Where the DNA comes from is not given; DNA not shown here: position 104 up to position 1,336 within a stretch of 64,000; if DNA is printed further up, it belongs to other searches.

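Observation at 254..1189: dnaK-linked DnaJ ortholog with a clean in-frame loss of the Cys-rich zinc-finger domain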

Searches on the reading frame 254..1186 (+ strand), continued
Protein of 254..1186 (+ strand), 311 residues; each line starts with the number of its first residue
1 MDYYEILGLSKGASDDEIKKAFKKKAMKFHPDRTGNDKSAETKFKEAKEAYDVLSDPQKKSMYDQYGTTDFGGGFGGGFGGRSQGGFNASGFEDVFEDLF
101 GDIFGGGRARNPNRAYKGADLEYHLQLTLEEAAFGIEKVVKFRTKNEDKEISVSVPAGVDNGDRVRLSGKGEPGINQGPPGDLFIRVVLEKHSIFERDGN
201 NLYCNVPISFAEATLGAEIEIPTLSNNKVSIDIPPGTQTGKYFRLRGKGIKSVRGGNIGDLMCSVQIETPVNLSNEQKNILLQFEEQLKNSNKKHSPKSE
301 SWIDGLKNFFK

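Call 9: find_related_loci(query=window:254-1186:+, collection=genome_contigs, flank=10000)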
Query window:254-1186:+ (311 aa) in genome_contigs; peptide patterns used: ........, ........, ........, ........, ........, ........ (x = any residue, [..] = any of these).
599 stretches matched a pattern (row limit reached: there are more); 449 encode a relative of the query (tblastn E <= 1e-3); the best 80 are kept; 80 distinct loci.
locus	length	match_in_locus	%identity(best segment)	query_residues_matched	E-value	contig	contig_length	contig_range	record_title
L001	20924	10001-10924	94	1-308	3e-179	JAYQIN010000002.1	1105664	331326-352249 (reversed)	MAG: Thiothrix sp. isolate SD4487_NP_metabat_bins_2.tsv.828 contig_9353_pilon, whole genome shotgun sequence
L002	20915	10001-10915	88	1-308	3e-168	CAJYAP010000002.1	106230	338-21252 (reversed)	MAG TPA_asm: uncultured Gammaproteobacteria bacterium isolate ERR2098401_bin.45_MetaBAT_v2.12.1_MAG genome assembly, con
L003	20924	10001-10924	89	1-308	3e-164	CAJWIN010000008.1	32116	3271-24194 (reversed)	MAG TPA_asm: uncultured Gammaproteobacteria bacterium isolate ERR599095_bin.30_MetaBAT_v2.12.1_MAG genome assembly, cont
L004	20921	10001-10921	80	1-311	5e-156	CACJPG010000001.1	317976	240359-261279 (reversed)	uncultured Thiothrix sp. isolate AG-447-N20 genome assembly, contig: AG-447-N20_NODE_1, whole genome shotgun sequence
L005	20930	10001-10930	85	1-308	5e-150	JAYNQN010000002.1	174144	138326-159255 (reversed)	MAG: Gammaproteobacteria bacterium isolate 139539_COM_metabat_bins_2.tsv.028 NODE_45_length_174144_cov_5.280196, whole g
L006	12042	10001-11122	58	1-311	1e-118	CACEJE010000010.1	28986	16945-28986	uncultured Thiothrix sp. isolate AG-390-O20 genome assembly, contig: AG-390-O20_NODE_10, whole genome shotgun sequence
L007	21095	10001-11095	59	1-308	5e-117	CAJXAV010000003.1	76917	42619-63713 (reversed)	MAG TPA_asm: uncultured Gammaproteobacteria bacterium isolate ERR598965_bin.33_MetaBAT_v2.12.1_MAG genome assembly, cont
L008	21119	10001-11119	55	1-310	2e-109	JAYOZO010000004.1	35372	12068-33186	MAG: Thiothrix sp. isolate 139561_S162_rosella_bins.tsv.155 NODE_1226_length_35372_cov_4.299969, whole genome shotgun se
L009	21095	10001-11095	56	1-306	2e-101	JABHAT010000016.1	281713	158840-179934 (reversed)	MAG: Gammaproteobacteria bacterium isolate SI036_bin62 k141_970050, whole genome shotgun sequence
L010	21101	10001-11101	84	1-308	3e-90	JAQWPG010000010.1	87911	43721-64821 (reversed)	MAG: Gammaproteobacteria bacterium isolate cluster2_bin.221 k141_108270, whole genome shotgun sequence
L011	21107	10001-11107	43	2-310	5e-90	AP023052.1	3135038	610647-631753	Thaumasiovibrio occultus C4II189 DNA, chromosome 1 complete genome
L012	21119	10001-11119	82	1-311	9e-89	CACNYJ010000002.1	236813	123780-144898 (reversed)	MAG: uncultured Thiothrix sp. isolate AH-287-I11 genome assembly, contig: AH-287-I11_NODE_2, whole genome shotgun sequen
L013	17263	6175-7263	43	2-310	1e-88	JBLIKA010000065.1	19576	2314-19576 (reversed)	MAG: Glaciecola sp. isolate 3300054695_178 Ga0535665_0002938, whole genome shotgun sequence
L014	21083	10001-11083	43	2-310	5e-87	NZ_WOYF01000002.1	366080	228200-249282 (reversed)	Budvicia diplopodorum strain D9 Scaffold2_1, whole genome shotgun sequence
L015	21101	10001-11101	45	2-308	6e-87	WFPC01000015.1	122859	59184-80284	MAG: Gammaproteobacteria bacterium isolate S012_40 k151_180909, whole genome shotgun sequence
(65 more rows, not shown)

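Call 27: find_encoding_contigs(protein=P0054, flank=5000, max_places=4)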
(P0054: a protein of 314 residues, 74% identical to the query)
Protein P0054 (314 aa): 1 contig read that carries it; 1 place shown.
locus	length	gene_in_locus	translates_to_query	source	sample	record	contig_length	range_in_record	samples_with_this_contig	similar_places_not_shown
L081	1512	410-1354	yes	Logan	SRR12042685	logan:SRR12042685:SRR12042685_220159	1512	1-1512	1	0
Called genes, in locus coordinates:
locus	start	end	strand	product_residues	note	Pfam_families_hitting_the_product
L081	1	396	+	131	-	?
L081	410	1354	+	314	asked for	PF00226:DnaJ, PF01556:DnaJ_C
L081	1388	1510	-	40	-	?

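Call 30: search_solved_structures(query=window:254-1186:+, max_evalue=1e-10, show_alignments=2)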
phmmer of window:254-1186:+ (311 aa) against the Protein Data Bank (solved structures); distinct sequences matched with E-value up to 1e-10: 47.
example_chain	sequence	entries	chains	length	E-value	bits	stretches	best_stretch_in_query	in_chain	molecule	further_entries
6jzb_A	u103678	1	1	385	2.6e-75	257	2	2-144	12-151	Chaperone protein DnaJ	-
6psi_A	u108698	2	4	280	8.2e-52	179.9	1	2-280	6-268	Chaperone protein DnaJ 2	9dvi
4j80_A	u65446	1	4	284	3.9e-46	161.2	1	2-280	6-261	Chaperone protein DnaJ 2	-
3lz8_A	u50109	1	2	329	8.4e-45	156.8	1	2-279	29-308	Putative chaperone DnaJ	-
1xbl_A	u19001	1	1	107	3e-33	118.9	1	2-110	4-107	DNAJ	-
5nro_B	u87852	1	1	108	1.8e-32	116.3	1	2-109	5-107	Chaperone protein DnaJ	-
1bq0_A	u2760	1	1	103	2.3e-31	112.7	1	2-106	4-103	DNAJ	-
8j07_U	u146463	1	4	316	1.4e-29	106.9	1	2-283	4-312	DnaJ homolog subfamily B member 13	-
7zhs_A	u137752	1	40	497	1.3e-28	103.7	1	3-87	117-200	Ubiquitin-like protein SMT3,DnaJ homolog subfamily A member 2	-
8wzb_B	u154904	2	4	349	3.3e-28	102.3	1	1-283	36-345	DnaJ homolog subfamily B member 13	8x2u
9fqr_HA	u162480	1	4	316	5.9e-27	98.2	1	2-283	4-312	DnaJ (Hsp40) related, subfamily B, member 13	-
7jtk_Y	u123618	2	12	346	8.8e-27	97.7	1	1-281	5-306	Flagellar radial spoke protein 16 | Radial spoke protein 16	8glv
1bqz_A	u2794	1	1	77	1.9e-24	89.9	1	2-73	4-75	DNAJ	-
6z5n_A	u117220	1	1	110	2e-24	89.9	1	2-106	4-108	DnaJ homolog subfamily B member 1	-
4j7z_A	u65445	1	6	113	2.6e-23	86.3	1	2-108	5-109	Chaperone protein DnaJ 2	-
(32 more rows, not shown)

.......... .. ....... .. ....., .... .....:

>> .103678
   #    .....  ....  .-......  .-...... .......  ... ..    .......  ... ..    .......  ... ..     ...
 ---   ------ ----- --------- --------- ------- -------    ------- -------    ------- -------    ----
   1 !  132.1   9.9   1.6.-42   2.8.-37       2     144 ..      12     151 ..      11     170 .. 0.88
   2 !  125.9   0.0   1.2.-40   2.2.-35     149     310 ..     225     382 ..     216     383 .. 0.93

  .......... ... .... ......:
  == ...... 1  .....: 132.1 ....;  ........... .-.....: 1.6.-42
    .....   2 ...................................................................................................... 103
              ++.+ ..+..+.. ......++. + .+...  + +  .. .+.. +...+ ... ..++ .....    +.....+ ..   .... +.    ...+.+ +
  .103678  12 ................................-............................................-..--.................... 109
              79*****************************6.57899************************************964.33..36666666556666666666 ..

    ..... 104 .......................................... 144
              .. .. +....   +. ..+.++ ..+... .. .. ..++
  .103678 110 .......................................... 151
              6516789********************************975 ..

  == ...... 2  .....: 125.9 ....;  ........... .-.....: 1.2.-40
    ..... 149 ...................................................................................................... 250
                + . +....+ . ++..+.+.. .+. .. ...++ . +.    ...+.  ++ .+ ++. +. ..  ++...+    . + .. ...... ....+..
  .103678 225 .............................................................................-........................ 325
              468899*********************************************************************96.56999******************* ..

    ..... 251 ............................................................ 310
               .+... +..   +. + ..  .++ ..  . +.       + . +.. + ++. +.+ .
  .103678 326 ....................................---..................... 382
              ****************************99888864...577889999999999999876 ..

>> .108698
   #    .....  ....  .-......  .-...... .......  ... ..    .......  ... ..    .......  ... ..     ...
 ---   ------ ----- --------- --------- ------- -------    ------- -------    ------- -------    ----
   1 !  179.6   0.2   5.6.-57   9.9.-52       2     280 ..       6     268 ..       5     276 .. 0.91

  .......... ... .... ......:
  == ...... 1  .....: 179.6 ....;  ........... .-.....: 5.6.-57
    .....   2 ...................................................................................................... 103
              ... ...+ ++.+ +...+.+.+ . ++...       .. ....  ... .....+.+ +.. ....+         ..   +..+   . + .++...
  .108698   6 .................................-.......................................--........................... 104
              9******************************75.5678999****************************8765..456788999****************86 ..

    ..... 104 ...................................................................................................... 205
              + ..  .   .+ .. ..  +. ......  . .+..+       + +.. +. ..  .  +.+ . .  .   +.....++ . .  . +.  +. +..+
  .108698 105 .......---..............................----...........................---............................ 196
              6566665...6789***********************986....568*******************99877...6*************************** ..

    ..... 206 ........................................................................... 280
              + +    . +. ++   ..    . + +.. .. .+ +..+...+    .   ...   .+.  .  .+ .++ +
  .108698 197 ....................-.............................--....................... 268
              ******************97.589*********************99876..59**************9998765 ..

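Call 41: predict_structure(alignment_id=A2)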
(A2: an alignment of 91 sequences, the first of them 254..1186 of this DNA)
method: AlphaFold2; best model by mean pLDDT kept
length: 311 residues; sequences in the alignment: 91
mean_pLDDT: 78.1   pTM: 0.50
mean pLDDT of the five models: 78.1, 78.0, 77.8, 77.5, 76.4
residues with pLDDT >= 90: 101; 70-90: 141; 50-70: 30; < 50: 39
segments of 3 or more residues with pLDDT < 50: 69-97, 99-101, 103-109
pLDDT, mean of each block of 10 residues (from residue 1): 80 82 81 71 83 82 66 31 31 47 45 77 92 90 75 90 90 85 93 91 93 92 87 90 91 85 92 92 87 61 71 74
secondary structure, 60 per line:
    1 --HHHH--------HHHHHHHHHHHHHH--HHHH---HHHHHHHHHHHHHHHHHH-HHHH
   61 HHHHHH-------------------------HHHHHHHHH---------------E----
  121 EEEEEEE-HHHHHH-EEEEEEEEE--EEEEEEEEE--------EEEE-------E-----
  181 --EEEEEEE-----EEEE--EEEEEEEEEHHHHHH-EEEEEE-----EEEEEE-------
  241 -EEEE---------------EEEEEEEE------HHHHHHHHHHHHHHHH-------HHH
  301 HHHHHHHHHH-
elements in order: H3-6 H15-28 H31-34 H38-55 H57-66 H92-100 E121-127 H129-134 E136-144 E147-155 E164-167 E183-189 E195-198 E201-209 H210-215 E217-222 E228-233 E242-245 E261-268 H275-290 H298-310

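Call 44: fold_search(model_id=the predicted structure, library=pdb)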
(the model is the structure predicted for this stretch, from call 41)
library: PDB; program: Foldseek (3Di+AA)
matches with E <= 10: 361; with E <= 0.001: 91
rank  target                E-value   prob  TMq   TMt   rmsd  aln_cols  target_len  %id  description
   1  4j80_A                1.4e-27  1.00  0.49  0.55  16.7       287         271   37  Thermus thermophilus DnaJ (released 2013-07-31)
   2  8j07_V                4.7e-25  1.00  0.46  0.48  16.3       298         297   29  96nm repeat of human respiratory doublet microtubule and associated axonemal complexes (released 2023-07-26)
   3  9fqr_HA               1.8e-24  1.00  0.46  0.48  16.3       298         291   28  96-nm repeat of axonemal doublet microtubules from bovine sperm (released 2025-03-26)
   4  8j07_U                4.1e-24  1.00  0.47  0.49  17.4       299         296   29  96nm repeat of human respiratory doublet microtubule and associated axonemal complexes (released 2023-07-26)
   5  9fqr_HC               4.6e-24  1.00  0.46  0.50  15.9       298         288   27  96-nm repeat of axonemal doublet microtubules from bovine sperm (released 2025-03-26)
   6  9dvi_C                1.2e-22  1.00  0.47  0.53  14.2       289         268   37  Hetero-hexameric Hsp70-Hsp40-DafA complex (released 2025-10-22)
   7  6jzb                  2.4e-22  1.00  0.52  0.64   4.5       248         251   33  Structural characterization of DnaJ from Streptococcus pneumonia presents a new tetramer of Hsp40 family (released 2020-11-04)
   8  6psi_MODEL_1_A        1.2e-21  1.00  0.40  0.44  18.6       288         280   39  Structural Basis for Client Recognition and Activity of Hsp40 Chaperones (released 2019-09-18)
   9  9dvi_A                2.6e-21  1.00  0.47  0.53  14.5       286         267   37  Hetero-hexameric Hsp70-Hsp40-DafA complex (released 2025-10-22)
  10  3lz8_A                4.7e-18  1.00  0.49  0.78   3.6       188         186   30  Structure of a putative chaperone dnaj from klebsiella pneumoniae subsp. pneumoniae mgh 78578 at 2.9 a resolution. (released 2010-03-23)
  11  3agz_A                4.3e-17  1.00  0.45  0.71   4.1       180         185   23  Crystal structure of human Hsp40 Hdj1 peptide-binding domain complexed with a C-terminal peptide of Hsp70 (released 2011-02-23)
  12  9zm4_D                5.2e-17  1.00  0.45  0.81   3.0       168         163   30  Crystal structure of a Heat shock protein (DnaJ) from Brucella melitensis (released 2025-12-17)
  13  3lz8_B                6.2e-17  1.00  0.48  0.76   4.1       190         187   30  Structure of a putative chaperone dnaj from klebsiella pneumoniae subsp. pneumoniae mgh 78578 at 2.9 a resolution. (released 2010-03-23)
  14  3agz_B                7.3e-16  1.00  0.41  0.64   5.0       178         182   22  Crystal structure of human Hsp40 Hdj1 peptide-binding domain complexed with a C-terminal peptide of Hsp70 (released 2011-02-23)
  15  7jtk_Y                2.1e-15  1.00  0.43  0.60   9.1       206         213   23  Radial spoke 1 isolated from Chlamydomonas reinhardtii (released 2020-12-16)
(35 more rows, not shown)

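Call 53: find_encoding_contigs(protein=P0059, flank=5000, max_places=3)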
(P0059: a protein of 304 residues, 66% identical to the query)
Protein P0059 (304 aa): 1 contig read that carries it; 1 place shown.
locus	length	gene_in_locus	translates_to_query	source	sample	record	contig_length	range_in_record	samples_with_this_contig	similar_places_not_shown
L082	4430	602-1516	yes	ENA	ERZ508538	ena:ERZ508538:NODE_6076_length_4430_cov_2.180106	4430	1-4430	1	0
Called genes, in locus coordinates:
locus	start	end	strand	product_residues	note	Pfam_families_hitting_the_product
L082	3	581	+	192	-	?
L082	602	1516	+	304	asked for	PF00226:DnaJ, PF01556:DnaJ_C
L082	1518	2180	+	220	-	PF01113:DapB_N, PF05173:DapB_C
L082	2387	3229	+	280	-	PF00318:Ribosomal_S2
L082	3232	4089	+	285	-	PF00889:EF_TS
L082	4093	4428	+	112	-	?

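Call 67: search_protein_representatives(protein=window:254-1186:+)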
Query: 311 residues. Proteins with E-value up to 0.001 (for the whole library): 117675; up to 1e-10: 39974; up to 1e-30: 5874. The best 150 are listed.
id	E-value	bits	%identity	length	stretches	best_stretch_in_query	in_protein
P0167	7.2e-91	321.3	54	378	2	144-310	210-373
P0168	9.8e-91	320.9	51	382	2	147-310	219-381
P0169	1.3e-85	304.1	50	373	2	145-310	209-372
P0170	1.9e-85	303.5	51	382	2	148-310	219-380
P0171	1.2e-84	300.9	51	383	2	150-310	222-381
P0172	9.3e-84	298.0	50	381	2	147-310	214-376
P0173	3.7e-83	296.0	53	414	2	150-296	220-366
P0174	6.9e-83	295.1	53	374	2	149-310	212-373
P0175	2.3e-82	293.4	49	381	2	148-311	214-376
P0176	1.2e-80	287.8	49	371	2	146-310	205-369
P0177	1.6e-80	287.4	51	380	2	148-310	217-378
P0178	3.5e-80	286.2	47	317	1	2-310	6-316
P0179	3.9e-79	282.8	48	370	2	147-310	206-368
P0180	4.7e-79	282.5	47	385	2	147-310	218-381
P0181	6.2e-79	282.1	52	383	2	147-311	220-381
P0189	1.4e-74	267.9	49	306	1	2-307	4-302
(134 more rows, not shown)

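Call 69: find_encoding_contigs(protein=P0178, flank=4000, max_places=3)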
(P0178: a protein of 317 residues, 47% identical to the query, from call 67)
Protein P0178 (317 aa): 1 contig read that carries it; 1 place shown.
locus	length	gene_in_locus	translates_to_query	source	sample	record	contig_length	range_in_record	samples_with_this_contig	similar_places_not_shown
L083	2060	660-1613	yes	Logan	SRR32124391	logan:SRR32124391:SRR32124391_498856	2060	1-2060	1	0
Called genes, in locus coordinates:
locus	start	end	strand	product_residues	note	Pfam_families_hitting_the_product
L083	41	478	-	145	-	PF01029:NusB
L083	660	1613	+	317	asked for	PF00226:DnaJ, PF01556:DnaJ_C, PF27439:DnaJ_C_2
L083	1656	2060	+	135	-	?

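Call 70: find_encoding_contigs(protein=P0189, flank=4000, max_places=3)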
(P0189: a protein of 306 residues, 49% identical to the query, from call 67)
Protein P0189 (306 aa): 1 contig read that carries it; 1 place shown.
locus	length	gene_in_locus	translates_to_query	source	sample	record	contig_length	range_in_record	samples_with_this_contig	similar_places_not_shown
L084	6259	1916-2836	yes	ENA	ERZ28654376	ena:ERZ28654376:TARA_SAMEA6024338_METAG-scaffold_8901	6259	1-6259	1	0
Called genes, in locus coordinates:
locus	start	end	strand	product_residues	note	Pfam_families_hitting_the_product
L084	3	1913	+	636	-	?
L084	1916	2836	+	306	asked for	PF00226:DnaJ, PF01556:DnaJ_C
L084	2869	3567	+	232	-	PF01113:DapB_N, PF05173:DapB_C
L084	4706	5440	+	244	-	PF00889:EF_TS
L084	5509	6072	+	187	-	PF01765:RRF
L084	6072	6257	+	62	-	?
